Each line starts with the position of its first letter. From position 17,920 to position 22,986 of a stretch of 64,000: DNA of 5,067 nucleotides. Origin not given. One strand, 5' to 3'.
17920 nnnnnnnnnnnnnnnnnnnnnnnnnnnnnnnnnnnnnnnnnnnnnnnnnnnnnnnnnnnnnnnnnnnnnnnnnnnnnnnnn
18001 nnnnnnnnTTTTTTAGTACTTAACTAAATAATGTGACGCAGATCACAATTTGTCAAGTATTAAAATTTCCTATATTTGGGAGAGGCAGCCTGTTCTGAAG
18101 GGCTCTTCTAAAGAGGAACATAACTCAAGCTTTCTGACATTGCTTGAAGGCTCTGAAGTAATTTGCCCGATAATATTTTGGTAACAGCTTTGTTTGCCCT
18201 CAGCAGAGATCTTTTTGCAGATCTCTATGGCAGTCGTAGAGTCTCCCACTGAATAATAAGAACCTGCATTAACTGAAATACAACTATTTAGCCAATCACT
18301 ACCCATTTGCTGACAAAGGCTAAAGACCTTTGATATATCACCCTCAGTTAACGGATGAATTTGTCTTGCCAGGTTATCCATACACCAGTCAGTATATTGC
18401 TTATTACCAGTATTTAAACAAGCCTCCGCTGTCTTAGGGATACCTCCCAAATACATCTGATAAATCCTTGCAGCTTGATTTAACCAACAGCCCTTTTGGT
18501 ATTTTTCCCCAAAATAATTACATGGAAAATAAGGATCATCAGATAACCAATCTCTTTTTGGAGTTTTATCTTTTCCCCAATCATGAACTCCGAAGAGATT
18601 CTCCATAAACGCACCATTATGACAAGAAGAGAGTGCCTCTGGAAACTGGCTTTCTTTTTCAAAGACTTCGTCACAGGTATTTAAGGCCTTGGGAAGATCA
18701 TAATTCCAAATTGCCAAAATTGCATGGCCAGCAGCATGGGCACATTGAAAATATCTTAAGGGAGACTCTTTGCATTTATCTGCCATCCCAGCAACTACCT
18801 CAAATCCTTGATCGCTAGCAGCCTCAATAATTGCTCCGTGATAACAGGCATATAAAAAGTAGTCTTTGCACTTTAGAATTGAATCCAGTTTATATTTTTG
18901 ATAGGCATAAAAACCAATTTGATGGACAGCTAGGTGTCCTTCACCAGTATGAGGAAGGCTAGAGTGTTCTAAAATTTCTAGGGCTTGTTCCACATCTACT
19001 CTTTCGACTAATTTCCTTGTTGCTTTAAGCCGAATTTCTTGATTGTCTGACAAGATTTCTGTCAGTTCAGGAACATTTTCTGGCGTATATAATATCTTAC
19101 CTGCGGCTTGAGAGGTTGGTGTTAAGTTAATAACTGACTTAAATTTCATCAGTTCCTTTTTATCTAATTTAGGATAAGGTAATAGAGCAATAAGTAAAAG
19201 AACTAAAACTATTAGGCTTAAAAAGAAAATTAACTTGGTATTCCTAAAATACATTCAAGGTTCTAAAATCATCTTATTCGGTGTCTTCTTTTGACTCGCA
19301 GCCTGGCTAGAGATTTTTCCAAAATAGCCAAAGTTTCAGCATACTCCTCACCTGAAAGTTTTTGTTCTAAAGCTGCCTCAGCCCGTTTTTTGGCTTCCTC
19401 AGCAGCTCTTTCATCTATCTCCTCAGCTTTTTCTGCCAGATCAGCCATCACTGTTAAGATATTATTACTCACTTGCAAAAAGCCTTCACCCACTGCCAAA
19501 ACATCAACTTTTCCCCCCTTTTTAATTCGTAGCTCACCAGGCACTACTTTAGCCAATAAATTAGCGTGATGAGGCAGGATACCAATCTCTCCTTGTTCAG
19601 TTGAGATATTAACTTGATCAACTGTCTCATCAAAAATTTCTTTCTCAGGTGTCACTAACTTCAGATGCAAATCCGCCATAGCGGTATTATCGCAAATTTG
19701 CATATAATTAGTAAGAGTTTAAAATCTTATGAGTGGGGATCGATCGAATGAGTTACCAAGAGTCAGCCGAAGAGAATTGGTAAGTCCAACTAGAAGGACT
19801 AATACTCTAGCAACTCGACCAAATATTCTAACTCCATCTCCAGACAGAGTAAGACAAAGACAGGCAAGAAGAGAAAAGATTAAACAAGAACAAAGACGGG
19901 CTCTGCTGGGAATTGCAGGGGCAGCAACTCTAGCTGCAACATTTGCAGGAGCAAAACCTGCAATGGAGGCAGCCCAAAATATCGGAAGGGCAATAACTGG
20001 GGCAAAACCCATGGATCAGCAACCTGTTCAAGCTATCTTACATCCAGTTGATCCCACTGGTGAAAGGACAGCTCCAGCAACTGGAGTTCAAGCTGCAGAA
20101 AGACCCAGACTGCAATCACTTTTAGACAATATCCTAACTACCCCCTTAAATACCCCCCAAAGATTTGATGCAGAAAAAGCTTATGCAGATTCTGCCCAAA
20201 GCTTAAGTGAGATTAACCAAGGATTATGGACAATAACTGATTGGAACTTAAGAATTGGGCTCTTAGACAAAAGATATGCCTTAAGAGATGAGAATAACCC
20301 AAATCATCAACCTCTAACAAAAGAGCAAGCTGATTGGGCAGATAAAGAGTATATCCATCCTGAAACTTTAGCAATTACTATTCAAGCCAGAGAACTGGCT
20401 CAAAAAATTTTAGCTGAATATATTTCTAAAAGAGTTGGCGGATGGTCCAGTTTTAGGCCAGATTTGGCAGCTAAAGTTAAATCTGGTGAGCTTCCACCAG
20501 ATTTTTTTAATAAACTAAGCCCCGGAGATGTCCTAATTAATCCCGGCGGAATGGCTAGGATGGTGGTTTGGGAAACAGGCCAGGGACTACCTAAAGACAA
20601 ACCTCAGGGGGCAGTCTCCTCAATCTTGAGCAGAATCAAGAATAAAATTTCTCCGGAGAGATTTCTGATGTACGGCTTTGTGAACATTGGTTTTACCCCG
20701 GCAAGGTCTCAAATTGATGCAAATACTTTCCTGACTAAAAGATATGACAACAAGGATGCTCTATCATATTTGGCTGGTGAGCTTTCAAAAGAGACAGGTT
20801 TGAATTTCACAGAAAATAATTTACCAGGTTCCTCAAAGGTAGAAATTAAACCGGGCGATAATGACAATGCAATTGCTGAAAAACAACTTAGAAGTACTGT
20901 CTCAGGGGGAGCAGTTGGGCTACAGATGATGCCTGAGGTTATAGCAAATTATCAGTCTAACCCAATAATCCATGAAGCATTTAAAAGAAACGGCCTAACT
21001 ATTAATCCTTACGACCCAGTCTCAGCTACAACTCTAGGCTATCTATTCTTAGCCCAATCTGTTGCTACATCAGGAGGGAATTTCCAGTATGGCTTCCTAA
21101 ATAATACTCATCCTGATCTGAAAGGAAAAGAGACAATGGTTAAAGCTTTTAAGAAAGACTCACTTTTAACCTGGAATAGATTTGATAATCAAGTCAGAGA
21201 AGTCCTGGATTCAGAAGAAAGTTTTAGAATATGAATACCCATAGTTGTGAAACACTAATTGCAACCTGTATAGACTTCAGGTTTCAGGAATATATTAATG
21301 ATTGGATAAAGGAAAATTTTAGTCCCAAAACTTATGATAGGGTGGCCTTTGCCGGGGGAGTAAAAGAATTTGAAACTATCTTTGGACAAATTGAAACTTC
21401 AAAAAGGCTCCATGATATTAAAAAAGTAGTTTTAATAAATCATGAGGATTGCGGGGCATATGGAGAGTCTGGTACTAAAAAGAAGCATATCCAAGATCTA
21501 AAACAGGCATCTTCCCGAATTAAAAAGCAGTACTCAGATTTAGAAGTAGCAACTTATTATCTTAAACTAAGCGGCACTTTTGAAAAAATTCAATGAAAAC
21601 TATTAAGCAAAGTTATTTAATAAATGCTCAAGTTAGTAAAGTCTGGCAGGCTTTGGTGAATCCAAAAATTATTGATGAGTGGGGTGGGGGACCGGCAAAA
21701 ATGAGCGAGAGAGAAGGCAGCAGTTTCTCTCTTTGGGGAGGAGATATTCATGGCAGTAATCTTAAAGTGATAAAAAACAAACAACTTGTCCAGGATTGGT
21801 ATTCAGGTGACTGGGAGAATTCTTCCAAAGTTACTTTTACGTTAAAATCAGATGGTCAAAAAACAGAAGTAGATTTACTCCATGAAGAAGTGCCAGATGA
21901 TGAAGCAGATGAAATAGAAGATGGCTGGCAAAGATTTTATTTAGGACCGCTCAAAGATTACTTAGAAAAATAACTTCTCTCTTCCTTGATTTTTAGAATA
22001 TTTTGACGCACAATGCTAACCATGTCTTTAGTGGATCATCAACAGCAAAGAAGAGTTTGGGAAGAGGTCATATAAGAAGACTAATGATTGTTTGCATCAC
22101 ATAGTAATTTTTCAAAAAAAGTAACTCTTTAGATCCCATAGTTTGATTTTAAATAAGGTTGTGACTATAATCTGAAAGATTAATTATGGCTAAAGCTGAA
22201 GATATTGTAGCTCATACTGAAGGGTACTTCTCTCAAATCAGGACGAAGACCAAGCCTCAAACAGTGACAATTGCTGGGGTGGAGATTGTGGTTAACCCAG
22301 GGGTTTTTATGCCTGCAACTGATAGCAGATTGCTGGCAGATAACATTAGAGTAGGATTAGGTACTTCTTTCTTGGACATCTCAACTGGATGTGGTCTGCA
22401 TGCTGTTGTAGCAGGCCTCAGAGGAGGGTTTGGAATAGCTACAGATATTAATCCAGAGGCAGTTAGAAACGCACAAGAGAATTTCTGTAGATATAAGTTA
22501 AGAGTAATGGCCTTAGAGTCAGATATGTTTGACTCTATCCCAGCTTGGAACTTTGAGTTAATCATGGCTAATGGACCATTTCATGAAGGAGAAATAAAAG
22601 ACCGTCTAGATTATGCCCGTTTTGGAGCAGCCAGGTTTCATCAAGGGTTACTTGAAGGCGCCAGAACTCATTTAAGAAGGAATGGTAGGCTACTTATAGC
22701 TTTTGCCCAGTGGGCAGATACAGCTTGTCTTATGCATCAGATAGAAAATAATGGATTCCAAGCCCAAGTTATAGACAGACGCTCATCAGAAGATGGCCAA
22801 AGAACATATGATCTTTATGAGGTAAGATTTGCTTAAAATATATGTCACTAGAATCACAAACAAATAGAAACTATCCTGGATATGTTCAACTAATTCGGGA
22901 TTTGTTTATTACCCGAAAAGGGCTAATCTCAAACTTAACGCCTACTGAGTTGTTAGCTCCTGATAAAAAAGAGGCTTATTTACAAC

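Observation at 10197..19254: A novel three-gene surface cassette, tandemly duplicated between atpC and tRNA-Tyr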

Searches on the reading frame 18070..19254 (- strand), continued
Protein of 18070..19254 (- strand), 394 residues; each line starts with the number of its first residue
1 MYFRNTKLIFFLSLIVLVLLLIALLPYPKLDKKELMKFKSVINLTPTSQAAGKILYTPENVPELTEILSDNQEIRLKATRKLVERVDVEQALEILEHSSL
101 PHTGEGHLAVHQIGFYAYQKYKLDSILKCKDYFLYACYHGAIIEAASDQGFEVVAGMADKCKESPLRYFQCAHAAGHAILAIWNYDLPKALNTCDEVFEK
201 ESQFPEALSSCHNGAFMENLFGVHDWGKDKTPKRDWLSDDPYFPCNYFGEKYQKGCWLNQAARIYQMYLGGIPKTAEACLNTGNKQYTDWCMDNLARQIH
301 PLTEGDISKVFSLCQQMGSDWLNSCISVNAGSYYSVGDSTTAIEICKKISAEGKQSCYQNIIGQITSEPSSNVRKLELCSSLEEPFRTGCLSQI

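Call 77: fold_search(model_id=the predicted structure, library=pdb)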
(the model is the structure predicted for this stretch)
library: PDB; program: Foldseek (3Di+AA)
matches with E <= 10: 959; with E <= 0.001: 0
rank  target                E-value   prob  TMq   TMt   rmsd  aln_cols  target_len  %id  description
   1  5h7c_C                9.0e-03  0.91  0.18  0.18  27.4       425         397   11  Crystal structure of a repeat protein with two Protein A-DHR14 repeat modules (released 2017-06-28)
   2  4oo6_A                1.8e-02  0.93  0.21  0.12  19.7       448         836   12  Crystal structure of human KAP-beta2 bound to the NLS of HCC1 (Hepato Cellular Carcinoma protein 1) (released 2014-02-12)
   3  5j3v_B                1.9e-02  0.92  0.21  0.13  19.3       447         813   11  Crystal structure of human Karyopherin-beta2 bound to the histone H3 tail (released 2016-09-21)
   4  7sqc_I0               1.9e-02  0.89  0.21  0.19  21.6       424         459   13  Ciliary C1 central pair apparatus isolated from Chlamydomonas reinhardtii (released 2022-04-13)
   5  5k7v_A                2.2e-02  0.60  0.14  0.17  19.6       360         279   12  Computational Design of Self-Assembling Cyclic Protein Homooligomers (released 2017-04-12)
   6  9ijj_AC               2.3e-02  0.80  0.18  0.16  27.2       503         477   12  In situ structure of the central apparatus in mouse sperm axoneme. (released 2025-06-04)
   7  4rv1_B                2.4e-02  0.93  0.20  0.19  21.6       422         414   13  Crystal Structure of Engineered Protein. Northeast Structural Genomics Consortium (NESG) Target OR497. (released 2014-12-10)
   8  4fdd_A                3.2e-02  0.84  0.20  0.12  19.3       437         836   12  Crystal structure of KAP beta2-PY-NLS (released 2012-07-18)
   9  9m1j_D                3.2e-02  0.84  0.20  0.09  19.7       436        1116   12  Cryo-EM structure of the TBC-DE-Arl2-beta-tubulin complex (released 2025-10-22)
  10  5ife_C                3.6e-02  0.87  0.22  0.13  20.1       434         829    9  Crystal structure of the human SF3b core complex (released 2016-10-26)
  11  6xr1                  3.6e-02  0.72  0.19  0.16  17.1       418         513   14  Computationally designed right-handed alpha/alpha single-chain toroid with 9 repeats (released 2021-07-14)
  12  7dkh_I                3.6e-02  0.69  0.18  0.10  25.9       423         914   13  Crystal structure of the Ctr9/Paf1/Cdc73/Rtf1 quaternary complex (released 2021-11-24)
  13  7q3l_A                3.9e-02  0.92  0.23  0.14  20.5       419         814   12  Human 17S U2 snRNP 5' domain (released 2022-03-30)
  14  5dse_A                4.1e-02  0.80  0.19  0.15  20.7       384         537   14  Crystal Structure of the TTC7B/Hyccin Complex (released 2015-12-02)
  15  7onb_C                4.2e-02  0.82  0.21  0.13  22.4       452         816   12  Structure of the U2 5' module of the A3'-SSA complex (released 2021-08-04)
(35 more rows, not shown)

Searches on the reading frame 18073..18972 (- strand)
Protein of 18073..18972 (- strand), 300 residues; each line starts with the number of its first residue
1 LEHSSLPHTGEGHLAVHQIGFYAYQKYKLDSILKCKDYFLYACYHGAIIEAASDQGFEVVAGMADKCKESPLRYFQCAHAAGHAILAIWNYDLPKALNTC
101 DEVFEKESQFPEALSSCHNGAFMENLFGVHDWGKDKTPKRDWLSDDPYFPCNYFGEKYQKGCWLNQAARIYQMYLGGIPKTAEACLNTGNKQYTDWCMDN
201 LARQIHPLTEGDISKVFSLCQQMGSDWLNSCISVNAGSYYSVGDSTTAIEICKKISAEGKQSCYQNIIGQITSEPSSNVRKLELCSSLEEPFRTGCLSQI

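Call 65: search_protein_representatives(alignment_id=A4)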
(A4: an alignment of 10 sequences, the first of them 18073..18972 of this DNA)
Query: 10 sequences, 348 profile positions. Proteins with E-value up to 0.001 (for the whole library): 5992; up to 1e-10: 4177; up to 1e-30: 1040. The best 150 are listed.
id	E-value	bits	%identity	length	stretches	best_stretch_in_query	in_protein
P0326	3.6e-239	809.2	-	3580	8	56-343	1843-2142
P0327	1.6e-166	570.2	-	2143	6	57-342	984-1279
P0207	1.4e-156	537.6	-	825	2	14-344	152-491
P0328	1.4e-144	498.0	-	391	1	13-345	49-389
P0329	4.3e-144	496.5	-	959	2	23-345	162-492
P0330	3.9e-137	473.6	-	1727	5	55-342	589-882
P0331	1.8e-127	441.8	-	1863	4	55-344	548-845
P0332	2.8e-123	428.0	-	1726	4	56-343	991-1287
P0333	3.4e-115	401.5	-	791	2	17-345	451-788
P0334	5.5e-114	397.5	-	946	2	16-345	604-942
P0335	2.6e-113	395.3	-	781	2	12-345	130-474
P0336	2.0e-112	392.4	-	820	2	14-342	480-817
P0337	2.5e-111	388.7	-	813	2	20-343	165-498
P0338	2.2e-110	385.6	-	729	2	55-345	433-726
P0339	1.0e-108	380.1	-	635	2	16-278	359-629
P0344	4.3e-99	348.5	-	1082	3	13-344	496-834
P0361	3.8e-78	279.6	-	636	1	17-343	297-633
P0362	3.3e-77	276.5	-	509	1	37-344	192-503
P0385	3.4e-64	233.7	-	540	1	37-345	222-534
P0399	5.0e-61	223.3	-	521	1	56-343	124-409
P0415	1.0e-58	215.7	-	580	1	44-333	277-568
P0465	4.9e-52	193.7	-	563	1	45-341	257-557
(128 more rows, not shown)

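Call 67: search_protein_families(library=pfam, alignment_id=A5, max_evalue=0.001)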
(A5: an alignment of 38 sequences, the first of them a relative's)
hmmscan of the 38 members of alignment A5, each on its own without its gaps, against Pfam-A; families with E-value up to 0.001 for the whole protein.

A. member 1, P0326 (3580 aa): 4 families
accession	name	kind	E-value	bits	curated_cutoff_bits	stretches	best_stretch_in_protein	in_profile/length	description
PF00933.27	Glyco_hydro_3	-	6e-61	207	27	1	3093-3402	2-315/316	Glycosyl hydrolase family 3 N terminal domain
PF01816.23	LRV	-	4.5e-10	39.7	21.6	0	3438-3463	1-26/26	Leucine rich repeat variant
PF02985.28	HEAT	-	0.00026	21.4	23.5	0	3427-3446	3-22/31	HEAT repeat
PF13646.12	HEAT_2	-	0.00091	19.9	27.7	0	3505-3566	3-74/88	HEAT repeats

B. families by the number of members that match (of 38 scanned): 7 families
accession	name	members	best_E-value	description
PF13473.12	Cupredoxin_1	11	1.1e-18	Cupredoxin-like domain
PF00127.26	Copper-bind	3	2e-08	Copper binding proteins, plastocyanin/azurin family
PF00933.27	Glyco_hydro_3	1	6e-61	Glycosyl hydrolase family 3 N terminal domain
PF14312.12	FG-GAP_2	1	1.7e-48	FG-GAP repeat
PF01816.23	LRV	1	4.5e-10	Leucine rich repeat variant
PF02985.28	HEAT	1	0.00026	HEAT repeat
PF13646.12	HEAT_2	1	0.00091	HEAT repeats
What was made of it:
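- Cupredoxin_1 or Copper-bind is the only recurrent Pfam partner (call 67).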

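Call 87: list_cluster_members(proteins=[P0326, P0327, P0334, P0344, P0361, P0385, P0415, P0465, P0399, P0362])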
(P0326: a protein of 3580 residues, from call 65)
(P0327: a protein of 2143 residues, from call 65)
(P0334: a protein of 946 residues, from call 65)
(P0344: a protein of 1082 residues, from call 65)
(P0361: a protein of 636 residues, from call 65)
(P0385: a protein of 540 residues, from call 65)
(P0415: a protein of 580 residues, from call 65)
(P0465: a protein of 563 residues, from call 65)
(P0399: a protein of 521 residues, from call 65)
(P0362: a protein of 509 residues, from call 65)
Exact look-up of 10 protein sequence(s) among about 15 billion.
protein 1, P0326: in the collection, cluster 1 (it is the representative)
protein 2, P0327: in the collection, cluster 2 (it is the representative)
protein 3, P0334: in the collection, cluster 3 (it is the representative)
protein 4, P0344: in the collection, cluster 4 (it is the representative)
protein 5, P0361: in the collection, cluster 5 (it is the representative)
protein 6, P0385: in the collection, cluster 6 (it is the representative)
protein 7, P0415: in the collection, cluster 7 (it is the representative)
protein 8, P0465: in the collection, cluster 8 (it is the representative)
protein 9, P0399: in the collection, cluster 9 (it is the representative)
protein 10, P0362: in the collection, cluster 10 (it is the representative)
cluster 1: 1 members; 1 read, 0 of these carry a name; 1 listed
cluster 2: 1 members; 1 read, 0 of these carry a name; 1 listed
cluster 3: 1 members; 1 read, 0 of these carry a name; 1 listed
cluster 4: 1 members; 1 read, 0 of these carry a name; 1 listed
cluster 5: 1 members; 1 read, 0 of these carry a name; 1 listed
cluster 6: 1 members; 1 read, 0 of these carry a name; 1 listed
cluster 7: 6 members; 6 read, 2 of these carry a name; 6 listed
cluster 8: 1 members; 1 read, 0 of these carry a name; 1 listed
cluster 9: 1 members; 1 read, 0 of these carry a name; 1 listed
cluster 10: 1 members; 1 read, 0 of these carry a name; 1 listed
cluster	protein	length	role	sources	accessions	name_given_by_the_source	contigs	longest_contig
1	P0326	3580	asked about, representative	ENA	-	-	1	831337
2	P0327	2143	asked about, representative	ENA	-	-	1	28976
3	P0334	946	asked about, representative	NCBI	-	-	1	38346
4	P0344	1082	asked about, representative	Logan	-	-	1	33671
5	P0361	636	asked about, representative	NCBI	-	-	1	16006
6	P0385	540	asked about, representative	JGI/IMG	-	-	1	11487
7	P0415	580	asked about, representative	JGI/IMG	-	-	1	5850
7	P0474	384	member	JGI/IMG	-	plastocyanin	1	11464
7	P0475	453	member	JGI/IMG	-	plastocyanin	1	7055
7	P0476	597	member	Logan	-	-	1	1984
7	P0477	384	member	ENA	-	-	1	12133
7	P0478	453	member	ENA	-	-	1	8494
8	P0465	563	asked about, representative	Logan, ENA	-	-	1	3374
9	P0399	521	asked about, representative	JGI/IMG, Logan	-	-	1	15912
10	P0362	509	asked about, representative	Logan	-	-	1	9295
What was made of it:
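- Tried and rejected: It returned no organism names (call 87).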

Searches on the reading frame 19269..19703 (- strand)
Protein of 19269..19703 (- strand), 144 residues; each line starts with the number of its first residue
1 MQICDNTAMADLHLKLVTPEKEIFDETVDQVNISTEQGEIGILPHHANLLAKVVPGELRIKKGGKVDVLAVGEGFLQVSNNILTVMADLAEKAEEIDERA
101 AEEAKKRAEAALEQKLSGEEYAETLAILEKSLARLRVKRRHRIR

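Call 72: search_protein_families(library=pfam, proteins=[window:19269-19703:-], max_evalue=0.001)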
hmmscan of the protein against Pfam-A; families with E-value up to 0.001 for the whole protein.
window:19269-19703:- (144 aa): 2 families
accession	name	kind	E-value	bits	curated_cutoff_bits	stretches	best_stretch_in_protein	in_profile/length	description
PF02823.21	ATP-synt_DE_N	-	1.2e-26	92.9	27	1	12-89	1-79/80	ATP synthase, Delta/Epsilon chain, beta-sandwich domain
PF00401.25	ATP-synt_DE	-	5.7e-09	36.5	24.6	1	94-138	1-46/47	ATP synthase, Delta/Epsilon chain, long alpha-helix domain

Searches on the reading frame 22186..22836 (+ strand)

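Call 72: search_protein_families(library=pfam, proteins=[window:22186-22836:+], max_evalue=0.001)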
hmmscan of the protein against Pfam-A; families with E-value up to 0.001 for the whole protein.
window:22186-22836:+ (216 aa): 2 families
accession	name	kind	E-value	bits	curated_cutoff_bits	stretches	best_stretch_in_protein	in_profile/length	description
PF05175.20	MTS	-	1.2e-12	48.3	23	1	33-180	3-147/170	Methyltransferase small domain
PF13649.12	Methyltransf_25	-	0.00036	21.6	27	1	63-139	2-81/97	Methyltransferase domain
